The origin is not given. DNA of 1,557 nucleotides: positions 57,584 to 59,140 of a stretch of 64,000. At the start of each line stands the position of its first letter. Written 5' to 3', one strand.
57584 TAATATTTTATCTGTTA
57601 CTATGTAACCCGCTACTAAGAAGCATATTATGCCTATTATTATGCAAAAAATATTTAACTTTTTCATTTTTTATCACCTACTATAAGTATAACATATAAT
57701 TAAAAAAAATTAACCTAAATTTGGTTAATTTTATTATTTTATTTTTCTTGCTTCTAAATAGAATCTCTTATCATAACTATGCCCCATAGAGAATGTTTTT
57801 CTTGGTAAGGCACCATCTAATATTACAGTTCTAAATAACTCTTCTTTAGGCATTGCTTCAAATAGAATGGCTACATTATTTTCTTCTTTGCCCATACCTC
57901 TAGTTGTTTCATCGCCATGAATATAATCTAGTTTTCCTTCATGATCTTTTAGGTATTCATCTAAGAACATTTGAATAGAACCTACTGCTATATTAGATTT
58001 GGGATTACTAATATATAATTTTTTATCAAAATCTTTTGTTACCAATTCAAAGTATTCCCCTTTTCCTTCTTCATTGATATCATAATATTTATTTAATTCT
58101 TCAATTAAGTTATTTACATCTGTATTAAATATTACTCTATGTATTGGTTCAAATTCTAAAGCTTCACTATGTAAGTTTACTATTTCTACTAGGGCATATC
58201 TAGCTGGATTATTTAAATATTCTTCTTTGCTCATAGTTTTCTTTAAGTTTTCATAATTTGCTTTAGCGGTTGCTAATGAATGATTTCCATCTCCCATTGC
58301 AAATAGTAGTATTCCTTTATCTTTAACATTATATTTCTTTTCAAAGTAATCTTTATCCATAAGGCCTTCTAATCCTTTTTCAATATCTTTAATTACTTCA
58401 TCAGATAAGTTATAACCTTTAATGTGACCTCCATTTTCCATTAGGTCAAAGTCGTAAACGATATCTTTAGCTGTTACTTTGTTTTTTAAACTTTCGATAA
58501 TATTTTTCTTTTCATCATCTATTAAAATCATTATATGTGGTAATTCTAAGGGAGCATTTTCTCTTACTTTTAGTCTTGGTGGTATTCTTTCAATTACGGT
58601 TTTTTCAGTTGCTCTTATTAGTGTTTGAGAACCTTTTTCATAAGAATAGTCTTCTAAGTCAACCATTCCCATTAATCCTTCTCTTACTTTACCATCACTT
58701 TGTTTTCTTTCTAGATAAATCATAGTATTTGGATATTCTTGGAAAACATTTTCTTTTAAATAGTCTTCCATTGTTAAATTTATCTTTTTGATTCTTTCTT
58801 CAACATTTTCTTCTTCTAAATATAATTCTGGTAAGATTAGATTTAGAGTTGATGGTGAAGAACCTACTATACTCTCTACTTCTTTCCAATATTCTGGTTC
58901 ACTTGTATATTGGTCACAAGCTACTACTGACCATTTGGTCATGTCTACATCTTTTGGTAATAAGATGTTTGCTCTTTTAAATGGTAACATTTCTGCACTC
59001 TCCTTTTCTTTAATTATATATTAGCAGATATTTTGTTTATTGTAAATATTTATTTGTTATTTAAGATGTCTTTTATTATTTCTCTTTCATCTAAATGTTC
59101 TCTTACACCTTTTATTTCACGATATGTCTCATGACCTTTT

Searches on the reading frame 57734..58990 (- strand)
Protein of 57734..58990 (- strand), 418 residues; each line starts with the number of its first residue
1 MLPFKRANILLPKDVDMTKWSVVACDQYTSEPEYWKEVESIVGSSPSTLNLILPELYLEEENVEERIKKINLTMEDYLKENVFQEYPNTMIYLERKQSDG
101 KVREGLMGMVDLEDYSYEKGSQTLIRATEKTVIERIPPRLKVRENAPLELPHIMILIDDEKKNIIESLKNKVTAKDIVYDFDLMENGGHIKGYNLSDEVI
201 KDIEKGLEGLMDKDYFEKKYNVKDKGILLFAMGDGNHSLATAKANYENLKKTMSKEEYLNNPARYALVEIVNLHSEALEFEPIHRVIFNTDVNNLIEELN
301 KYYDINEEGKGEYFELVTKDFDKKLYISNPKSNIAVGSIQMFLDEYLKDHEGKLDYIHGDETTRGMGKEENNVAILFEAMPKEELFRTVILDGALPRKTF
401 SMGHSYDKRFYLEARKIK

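Call 63: search_protein_families(library=pfam, max_evalue=1e-12, proteins=[window:57734-58990:-])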
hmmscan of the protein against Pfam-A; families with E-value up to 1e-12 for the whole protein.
window:57734-58990:- (418 aa): 1 family
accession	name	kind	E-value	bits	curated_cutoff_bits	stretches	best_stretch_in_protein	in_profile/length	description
PF06245.16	DUF1015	-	3e-67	227.3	25.8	1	14-345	6-324/325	Protein of unknown function (DUF1015)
